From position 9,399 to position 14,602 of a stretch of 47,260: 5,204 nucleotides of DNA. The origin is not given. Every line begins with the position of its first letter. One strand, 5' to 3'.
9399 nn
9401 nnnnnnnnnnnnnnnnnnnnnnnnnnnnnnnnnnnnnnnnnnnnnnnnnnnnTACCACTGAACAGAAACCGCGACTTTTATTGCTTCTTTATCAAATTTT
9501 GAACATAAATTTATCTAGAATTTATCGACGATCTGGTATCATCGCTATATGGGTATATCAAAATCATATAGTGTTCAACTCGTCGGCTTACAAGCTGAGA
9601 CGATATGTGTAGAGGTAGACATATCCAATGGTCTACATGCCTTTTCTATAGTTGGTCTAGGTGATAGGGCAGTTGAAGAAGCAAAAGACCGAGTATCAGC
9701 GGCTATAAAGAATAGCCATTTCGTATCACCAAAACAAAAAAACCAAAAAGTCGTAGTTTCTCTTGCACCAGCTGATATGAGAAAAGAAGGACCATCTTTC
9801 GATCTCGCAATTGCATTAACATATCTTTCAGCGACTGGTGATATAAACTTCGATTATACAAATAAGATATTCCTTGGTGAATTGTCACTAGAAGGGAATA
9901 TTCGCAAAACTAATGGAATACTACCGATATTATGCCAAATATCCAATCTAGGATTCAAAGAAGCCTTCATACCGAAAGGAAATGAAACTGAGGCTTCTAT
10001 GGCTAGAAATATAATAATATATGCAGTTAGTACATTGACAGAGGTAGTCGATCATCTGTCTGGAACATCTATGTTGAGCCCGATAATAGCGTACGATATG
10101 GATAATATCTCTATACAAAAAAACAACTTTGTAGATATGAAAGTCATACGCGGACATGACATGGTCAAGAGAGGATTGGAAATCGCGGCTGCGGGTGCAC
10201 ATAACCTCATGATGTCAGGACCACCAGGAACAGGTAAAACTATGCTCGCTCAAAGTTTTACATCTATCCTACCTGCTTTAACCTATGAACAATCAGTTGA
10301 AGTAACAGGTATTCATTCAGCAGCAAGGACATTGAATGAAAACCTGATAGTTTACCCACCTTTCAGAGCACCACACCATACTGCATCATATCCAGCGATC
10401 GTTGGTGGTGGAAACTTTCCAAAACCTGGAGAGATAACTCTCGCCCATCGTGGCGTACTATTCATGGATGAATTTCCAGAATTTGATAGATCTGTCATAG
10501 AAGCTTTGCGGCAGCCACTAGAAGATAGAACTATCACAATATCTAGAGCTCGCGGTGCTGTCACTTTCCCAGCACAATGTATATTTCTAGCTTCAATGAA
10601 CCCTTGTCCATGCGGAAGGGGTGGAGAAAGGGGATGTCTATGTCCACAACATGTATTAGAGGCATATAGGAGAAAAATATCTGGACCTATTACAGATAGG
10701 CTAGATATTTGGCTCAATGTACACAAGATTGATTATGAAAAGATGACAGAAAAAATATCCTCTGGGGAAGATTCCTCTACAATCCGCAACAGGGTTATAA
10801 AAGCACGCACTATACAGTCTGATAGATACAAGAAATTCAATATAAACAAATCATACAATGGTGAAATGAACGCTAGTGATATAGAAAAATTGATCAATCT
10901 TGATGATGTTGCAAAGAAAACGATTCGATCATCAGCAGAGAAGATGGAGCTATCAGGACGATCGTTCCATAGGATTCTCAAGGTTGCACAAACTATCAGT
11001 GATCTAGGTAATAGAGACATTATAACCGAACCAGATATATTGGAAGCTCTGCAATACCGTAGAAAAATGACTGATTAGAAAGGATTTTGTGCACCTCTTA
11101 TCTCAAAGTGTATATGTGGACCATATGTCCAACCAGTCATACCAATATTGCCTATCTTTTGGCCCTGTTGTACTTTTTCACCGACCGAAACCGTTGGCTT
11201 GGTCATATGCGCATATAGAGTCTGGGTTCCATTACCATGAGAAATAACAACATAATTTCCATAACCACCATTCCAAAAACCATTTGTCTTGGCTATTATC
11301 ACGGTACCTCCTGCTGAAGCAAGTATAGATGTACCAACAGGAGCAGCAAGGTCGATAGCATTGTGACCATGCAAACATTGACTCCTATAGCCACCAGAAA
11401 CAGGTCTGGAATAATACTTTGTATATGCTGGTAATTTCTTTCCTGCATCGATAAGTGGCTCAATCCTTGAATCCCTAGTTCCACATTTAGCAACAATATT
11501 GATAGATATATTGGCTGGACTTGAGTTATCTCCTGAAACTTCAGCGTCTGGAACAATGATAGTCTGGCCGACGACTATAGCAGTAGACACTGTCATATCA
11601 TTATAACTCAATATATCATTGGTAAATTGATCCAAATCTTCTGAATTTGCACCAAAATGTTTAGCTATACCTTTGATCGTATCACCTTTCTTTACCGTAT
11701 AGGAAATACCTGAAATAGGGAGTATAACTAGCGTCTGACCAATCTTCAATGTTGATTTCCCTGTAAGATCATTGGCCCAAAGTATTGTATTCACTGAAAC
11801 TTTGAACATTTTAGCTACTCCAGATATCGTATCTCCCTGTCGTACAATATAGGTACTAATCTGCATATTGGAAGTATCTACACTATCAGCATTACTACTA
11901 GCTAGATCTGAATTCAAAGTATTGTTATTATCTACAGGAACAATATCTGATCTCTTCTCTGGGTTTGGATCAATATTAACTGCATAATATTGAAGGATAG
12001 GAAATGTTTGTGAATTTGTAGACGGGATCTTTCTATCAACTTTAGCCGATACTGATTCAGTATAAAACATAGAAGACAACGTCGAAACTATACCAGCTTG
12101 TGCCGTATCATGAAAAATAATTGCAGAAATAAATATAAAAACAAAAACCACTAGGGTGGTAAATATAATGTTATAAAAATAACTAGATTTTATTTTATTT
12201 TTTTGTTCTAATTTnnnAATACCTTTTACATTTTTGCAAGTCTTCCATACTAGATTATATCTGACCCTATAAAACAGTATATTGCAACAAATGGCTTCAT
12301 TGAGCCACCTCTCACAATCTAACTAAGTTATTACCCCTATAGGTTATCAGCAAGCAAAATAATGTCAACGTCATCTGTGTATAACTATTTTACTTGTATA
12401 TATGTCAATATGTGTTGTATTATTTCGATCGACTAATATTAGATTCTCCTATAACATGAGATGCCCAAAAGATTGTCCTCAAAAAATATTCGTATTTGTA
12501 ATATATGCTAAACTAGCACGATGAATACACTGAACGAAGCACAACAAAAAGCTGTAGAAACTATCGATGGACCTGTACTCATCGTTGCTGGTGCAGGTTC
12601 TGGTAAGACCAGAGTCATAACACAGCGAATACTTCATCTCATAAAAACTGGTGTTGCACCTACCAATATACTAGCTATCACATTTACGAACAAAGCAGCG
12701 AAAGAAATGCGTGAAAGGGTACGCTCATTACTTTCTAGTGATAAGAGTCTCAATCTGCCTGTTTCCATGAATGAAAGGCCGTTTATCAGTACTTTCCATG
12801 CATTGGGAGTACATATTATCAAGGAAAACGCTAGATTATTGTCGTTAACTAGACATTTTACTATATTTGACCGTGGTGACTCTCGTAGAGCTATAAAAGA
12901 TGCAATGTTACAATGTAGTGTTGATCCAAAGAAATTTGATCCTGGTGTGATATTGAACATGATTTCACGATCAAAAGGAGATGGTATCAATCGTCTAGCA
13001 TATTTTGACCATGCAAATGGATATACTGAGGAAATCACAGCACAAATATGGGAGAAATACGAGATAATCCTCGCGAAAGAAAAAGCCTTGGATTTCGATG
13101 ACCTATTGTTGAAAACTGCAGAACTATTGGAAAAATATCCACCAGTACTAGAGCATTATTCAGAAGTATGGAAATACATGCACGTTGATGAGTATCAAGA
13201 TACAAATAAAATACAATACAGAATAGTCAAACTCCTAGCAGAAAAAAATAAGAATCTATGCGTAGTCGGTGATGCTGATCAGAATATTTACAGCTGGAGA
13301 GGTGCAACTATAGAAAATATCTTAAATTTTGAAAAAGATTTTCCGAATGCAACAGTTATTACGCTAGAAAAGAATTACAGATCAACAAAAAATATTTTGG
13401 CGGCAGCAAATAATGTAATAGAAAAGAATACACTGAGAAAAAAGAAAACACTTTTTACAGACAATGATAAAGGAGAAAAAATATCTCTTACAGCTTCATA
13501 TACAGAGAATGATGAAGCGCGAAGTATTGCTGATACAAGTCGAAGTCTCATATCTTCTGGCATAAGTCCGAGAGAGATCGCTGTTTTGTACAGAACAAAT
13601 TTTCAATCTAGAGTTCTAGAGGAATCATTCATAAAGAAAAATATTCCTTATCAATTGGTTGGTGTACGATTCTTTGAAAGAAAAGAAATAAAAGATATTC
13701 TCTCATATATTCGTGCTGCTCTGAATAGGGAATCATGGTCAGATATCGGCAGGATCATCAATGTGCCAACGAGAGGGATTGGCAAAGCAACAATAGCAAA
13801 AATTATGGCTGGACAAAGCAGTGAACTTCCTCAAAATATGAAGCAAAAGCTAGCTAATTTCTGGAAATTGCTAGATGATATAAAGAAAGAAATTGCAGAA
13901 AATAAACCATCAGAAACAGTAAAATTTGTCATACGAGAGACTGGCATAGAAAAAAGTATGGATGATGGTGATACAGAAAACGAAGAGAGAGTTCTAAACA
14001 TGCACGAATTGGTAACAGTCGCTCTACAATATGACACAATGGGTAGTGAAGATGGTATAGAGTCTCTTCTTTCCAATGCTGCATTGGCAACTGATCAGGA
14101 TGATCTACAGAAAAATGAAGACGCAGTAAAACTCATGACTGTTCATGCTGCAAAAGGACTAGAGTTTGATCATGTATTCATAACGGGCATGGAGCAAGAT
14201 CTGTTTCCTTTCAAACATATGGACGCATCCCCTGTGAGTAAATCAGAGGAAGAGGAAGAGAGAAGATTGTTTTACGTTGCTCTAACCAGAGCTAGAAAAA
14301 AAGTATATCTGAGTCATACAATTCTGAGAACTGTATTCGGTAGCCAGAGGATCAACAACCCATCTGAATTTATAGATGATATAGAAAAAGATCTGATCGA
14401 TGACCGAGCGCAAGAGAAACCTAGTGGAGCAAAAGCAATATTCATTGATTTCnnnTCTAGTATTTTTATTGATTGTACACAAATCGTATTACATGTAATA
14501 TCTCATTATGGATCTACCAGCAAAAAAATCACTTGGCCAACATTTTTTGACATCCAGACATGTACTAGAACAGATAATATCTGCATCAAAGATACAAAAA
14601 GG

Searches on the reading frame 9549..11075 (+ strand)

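Call 63: search_protein_families(library=pfam, proteins=[window:9549-11075:+])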
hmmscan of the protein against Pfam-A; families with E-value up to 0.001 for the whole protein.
window:9549-11075:+ (509 aa): 10 families
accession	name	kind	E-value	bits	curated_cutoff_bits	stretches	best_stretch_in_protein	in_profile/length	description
PF01078.27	Mg_chelatase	-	2.9e-81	272.3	20.3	1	196-398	1-206/207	Magnesium chelatase, subunit ChlI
PF13541.12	ChlI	-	8.7e-39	132.6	27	1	21-145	1-121/121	Subunit ChlI of Mg-chelatase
PF13335.12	Mg_chelatase_C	-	2.3e-26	92.6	26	1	406-504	1-94/94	Magnesium chelatase, subunit ChlI C-terminal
PF00493.29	MCM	-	1.6e-10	40.9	23.3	1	292-353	113-174/224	MCM P-loop domain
PF07728.20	AAA_5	-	4.9e-10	40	22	1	219-357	1-126/139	AAA domain (dynein-related subfamily)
PF05362.19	Lon_C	-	7.9e-05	22.7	21.1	1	17-168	41-200/205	Lon protease (S16) C-terminal proteolytic domain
PF00158.32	Sigma54_activat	-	0.00013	22.2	20.2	1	210-330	15-123/168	Sigma-54 interaction domain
PF05496.18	RuvB_N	-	0.00015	22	27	0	297-337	81-121/159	Holliday junction DNA helicase RuvB P-loop domain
PF13245.12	AAA_19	-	0.00026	21.6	25.1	0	214-322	8-112/134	AAA domain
PF00004.35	AAA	-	0.0009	20.1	21.2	0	221-241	2-22/131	ATPase family associated with various cellular activities (AAA)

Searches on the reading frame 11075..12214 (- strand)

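Call 63: search_protein_families(library=pfam, proteins=[window:11075-12214:-])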
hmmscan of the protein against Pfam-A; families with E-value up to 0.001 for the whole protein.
window:11075-12214:- (379 aa): 5 families
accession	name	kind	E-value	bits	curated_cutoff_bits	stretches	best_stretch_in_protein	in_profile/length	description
PF01551.29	Peptidase_M23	-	1.1e-29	102.9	28.7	1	283-377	2-92/96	Peptidase family M23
PF01476.26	LysM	-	1.2e-21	76.8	20.9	2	122-164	1-42/43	LysM domain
PF23473.1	LysM3_LYK4_5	-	4.8e-15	55.8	29.3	2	121-154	4-37/48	LYK4/5 LysM3 domain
PF23446.1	LysM1_NFP_LYK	-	0.00018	22.8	36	0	128-167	16-55/60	NFP/LYK LysM1 domain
PF12116.14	SpoIIID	-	0.00047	20.7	27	0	112-144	4-36/82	Stage III sporulation protein D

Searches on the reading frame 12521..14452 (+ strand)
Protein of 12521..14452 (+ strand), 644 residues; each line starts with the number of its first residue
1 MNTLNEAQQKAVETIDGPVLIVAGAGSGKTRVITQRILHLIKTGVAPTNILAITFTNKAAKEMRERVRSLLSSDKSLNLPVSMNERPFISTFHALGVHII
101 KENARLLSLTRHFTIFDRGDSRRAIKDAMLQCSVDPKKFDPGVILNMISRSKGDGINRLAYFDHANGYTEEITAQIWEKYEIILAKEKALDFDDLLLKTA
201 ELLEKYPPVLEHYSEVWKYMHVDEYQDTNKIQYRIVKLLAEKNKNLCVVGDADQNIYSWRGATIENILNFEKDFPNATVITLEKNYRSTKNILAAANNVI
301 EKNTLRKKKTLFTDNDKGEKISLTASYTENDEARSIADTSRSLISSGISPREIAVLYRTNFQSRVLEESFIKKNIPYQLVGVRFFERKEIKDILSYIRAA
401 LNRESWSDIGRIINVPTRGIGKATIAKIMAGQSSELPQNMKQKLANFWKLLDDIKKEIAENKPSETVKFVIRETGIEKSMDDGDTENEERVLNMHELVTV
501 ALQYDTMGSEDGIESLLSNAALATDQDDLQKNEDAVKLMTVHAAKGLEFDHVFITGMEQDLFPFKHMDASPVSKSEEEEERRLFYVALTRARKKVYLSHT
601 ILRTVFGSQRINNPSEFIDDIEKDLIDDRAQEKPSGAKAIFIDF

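Call 63: search_protein_families(library=pfam, proteins=[window:12521-14452:+])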
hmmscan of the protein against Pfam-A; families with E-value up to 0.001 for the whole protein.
window:12521-14452:+ (644 aa): 8 families
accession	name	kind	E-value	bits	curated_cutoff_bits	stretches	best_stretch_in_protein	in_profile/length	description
PF00580.27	UvrD-helicase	-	1.4e-86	291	23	1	4-275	1-271/271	UvrD/REP helicase N-terminal domain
PF13361.12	UvrD_C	-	2.3e-70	238.2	25.6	1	280-599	1-347/350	UvrD-like helicase C-terminal domain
PF13245.12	AAA_19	-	6.7e-24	85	25.1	1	8-258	1-132/134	AAA domain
PF13538.12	UvrD_C_2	-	7.4e-13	48.6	27.4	1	538-597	4-51/52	UvrD-like helicase C-terminal domain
PF01443.25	Viral_helicase1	-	2e-10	41.3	21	1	531-596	172-225/228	Viral superfamily 1 RNA helicase core domain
PF13087.12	AAA_12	-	3.2e-08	33.8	27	0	305-373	62-132/195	AAA domain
PF13604.12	AAA_30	-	1.9e-07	31.4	27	1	3-67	1-66/191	AAA domain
PF04851.21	ResIII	-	0.00056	20.3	22.5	1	4-76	4-82/164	Type III restriction enzyme, res subunit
